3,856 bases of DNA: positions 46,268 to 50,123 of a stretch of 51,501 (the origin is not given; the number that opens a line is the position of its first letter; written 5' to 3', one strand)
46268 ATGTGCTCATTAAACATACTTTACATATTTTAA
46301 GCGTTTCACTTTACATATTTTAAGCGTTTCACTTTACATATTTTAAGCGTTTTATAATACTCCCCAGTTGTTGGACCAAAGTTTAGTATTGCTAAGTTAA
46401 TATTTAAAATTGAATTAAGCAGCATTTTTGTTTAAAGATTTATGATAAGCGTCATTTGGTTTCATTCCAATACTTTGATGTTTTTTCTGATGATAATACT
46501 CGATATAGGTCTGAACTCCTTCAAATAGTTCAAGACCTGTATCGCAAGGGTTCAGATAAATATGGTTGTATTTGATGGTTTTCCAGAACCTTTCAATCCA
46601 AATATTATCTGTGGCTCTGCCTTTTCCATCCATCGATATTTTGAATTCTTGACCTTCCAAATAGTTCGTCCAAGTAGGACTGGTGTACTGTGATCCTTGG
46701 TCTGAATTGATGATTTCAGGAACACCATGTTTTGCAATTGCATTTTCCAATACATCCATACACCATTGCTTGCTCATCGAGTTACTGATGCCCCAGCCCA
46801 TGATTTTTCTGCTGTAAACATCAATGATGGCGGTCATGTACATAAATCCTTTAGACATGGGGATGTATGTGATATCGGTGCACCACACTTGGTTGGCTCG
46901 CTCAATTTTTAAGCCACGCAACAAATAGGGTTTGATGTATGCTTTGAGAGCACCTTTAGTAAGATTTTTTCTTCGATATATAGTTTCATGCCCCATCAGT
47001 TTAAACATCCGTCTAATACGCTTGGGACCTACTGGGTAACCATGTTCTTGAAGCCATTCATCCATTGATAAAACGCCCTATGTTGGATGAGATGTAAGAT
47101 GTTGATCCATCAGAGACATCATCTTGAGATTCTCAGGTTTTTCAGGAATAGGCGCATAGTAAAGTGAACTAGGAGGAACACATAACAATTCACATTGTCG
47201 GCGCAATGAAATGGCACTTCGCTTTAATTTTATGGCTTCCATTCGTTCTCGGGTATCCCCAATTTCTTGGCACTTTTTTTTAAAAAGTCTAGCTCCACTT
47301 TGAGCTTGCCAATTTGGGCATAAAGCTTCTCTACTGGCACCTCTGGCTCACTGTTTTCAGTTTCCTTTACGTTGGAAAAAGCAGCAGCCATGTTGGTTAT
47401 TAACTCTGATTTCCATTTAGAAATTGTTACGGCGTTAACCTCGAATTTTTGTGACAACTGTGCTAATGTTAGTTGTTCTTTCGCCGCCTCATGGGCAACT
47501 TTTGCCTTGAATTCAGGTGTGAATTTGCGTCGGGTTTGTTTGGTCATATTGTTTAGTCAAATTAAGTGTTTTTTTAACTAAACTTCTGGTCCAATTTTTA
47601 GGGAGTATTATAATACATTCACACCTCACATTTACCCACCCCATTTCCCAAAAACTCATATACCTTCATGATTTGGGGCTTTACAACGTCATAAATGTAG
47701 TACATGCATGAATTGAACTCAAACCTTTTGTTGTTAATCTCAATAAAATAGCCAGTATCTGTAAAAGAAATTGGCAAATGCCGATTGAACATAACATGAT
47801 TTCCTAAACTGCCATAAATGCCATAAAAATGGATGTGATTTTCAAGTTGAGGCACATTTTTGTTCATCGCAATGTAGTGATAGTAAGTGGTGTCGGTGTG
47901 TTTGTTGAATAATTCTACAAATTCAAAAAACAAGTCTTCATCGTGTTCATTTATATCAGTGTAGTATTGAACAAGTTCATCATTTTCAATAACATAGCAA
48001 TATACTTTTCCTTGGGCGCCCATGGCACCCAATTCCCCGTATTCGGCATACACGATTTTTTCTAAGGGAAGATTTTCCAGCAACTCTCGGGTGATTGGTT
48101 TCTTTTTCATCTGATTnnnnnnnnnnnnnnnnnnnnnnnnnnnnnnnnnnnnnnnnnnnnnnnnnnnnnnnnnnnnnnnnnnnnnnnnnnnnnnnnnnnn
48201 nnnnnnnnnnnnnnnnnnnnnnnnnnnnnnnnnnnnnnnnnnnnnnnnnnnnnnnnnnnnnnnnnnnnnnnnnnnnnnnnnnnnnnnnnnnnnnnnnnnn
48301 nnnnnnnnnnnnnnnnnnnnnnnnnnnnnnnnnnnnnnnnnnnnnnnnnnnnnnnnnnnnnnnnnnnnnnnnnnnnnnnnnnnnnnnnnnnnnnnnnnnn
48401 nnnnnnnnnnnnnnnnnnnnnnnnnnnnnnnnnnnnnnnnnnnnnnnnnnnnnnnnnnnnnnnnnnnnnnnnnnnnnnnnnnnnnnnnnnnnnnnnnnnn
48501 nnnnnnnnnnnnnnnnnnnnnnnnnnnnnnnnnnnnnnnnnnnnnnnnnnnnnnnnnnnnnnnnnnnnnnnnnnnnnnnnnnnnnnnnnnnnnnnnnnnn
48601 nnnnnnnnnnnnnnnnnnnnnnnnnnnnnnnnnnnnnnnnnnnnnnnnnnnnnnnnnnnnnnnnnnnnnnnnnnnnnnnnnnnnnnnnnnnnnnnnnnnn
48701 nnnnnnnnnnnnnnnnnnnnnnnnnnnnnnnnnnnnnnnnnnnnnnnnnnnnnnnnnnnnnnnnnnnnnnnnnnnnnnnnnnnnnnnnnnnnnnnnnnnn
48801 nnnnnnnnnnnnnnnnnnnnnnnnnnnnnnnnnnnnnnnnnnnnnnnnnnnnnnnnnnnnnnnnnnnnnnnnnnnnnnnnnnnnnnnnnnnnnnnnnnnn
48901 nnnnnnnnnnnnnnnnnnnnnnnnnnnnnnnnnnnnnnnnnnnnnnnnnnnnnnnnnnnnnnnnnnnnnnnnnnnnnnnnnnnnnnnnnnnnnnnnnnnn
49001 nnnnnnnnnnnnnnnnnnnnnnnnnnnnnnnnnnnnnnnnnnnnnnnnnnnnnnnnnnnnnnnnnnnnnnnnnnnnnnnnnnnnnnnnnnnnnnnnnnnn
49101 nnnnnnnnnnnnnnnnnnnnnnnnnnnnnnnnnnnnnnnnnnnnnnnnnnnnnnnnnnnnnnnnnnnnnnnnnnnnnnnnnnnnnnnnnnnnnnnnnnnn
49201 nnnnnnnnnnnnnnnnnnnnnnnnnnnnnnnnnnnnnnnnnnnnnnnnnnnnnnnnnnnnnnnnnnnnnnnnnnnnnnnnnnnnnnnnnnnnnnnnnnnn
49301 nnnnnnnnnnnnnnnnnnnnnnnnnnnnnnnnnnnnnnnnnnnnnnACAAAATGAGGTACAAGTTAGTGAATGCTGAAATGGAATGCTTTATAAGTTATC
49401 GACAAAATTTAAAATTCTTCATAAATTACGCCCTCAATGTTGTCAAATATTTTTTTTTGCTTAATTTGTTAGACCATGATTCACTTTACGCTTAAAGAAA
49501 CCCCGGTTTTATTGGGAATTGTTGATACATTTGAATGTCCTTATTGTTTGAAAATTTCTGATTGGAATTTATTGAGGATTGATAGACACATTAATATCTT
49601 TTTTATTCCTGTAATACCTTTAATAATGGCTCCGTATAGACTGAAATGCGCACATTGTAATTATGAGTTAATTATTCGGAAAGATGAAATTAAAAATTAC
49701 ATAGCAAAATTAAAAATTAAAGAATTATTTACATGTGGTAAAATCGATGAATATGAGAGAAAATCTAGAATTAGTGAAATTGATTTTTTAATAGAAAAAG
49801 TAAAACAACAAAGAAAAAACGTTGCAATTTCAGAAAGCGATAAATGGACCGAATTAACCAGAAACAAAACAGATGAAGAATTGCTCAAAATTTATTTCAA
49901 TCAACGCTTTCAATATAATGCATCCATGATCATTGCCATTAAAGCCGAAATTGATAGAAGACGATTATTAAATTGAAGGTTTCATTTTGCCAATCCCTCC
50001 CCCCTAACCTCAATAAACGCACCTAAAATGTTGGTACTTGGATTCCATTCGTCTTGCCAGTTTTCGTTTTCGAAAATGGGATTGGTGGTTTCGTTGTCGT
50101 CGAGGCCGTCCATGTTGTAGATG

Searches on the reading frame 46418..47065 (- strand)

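Call 56: search_protein_families(library=pfam, proteins=[window:46418-47065:-], max_evalue=0.001)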
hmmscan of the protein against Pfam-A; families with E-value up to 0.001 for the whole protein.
window:46418-47065:- (216 aa): 3 families
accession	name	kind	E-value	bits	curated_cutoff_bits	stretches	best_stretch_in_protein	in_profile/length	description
PF00665.32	rve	-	6.5e-25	87.8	32.6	1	55-150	2-101/102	Integrase core domain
PF13683.12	rve_3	-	1.1e-07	32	26.5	1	141-203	3-66/67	Integrase core domain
PF24764.1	rva_4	-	3.6e-07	30.5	26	1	54-165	4-113/194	Integrase core domain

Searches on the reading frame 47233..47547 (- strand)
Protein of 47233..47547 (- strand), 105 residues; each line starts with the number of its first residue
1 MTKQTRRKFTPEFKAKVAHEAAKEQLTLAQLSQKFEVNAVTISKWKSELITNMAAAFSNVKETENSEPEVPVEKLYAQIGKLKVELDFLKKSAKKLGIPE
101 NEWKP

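Call 56: search_protein_families(library=pfam, proteins=[window:47233-47547:-], max_evalue=0.001)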
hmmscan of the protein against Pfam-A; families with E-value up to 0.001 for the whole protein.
window:47233-47547:- (105 aa): 1 family
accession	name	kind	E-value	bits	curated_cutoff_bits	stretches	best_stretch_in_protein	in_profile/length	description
PF01527.26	HTH_Tnp_1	-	1.3e-09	38.6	24.1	1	4-66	2-58/75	Transposase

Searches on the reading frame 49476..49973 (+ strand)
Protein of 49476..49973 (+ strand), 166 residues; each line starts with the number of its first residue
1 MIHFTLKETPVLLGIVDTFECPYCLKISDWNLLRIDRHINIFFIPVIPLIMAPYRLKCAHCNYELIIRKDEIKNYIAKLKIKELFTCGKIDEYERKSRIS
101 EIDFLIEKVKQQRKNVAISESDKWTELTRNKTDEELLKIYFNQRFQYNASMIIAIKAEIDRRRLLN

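Call 9: search_protein_families(library=pfam, proteins=[window:49476-49973:+], max_evalue=0.1)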
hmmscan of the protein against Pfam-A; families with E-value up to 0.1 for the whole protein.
window:49476-49973:+ (166 aa): 3 families
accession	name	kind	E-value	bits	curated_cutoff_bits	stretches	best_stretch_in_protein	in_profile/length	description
PF17032.10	Zn_ribbon_15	-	5.6e-06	27.5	28.9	1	20-68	2-50/73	zinc-ribbon family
PF07934.18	OGG_N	-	0.045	14.4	23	1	76-149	6-82/115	8-oxoguanine DNA glycosylase, N-terminal domain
PF13952.11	DUF4216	-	0.086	13.8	30.6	0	74-115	4-43/73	Domain of unknown function (DUF4216)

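Call 10: search_protein_families(library=padloc, proteins=[window:49476-49973:+], max_evalue=0.1)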
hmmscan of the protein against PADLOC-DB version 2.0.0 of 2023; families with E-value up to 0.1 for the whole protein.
window:49476-49973:+ (166 aa): 0 families

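Call 11: search_protein_families(library=ncbifam, proteins=[window:49476-49973:+], max_evalue=0.1)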
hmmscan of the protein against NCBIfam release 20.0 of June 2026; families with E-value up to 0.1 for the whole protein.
window:49476-49973:+ (166 aa): 2 families
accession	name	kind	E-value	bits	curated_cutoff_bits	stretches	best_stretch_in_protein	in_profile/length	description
TIGR00136.1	mnmG_gidA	equivalog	0.019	13.3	524.85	1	50-136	416-497/616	tRNA uridine-5-carboxymethylaminomethyl(34) synthesis enzyme MnmG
NF001976.0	PRK00762.1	equivalog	0.031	14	146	1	51-81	66-95/124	hydrogenase maturation nickel metallochaperone HypA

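Call 54: search_protein_families(library=phrogs, proteins=[window:49476-49973:+], max_evalue=0.01)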
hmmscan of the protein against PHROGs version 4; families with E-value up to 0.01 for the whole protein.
window:49476-49973:+ (166 aa): 0 families
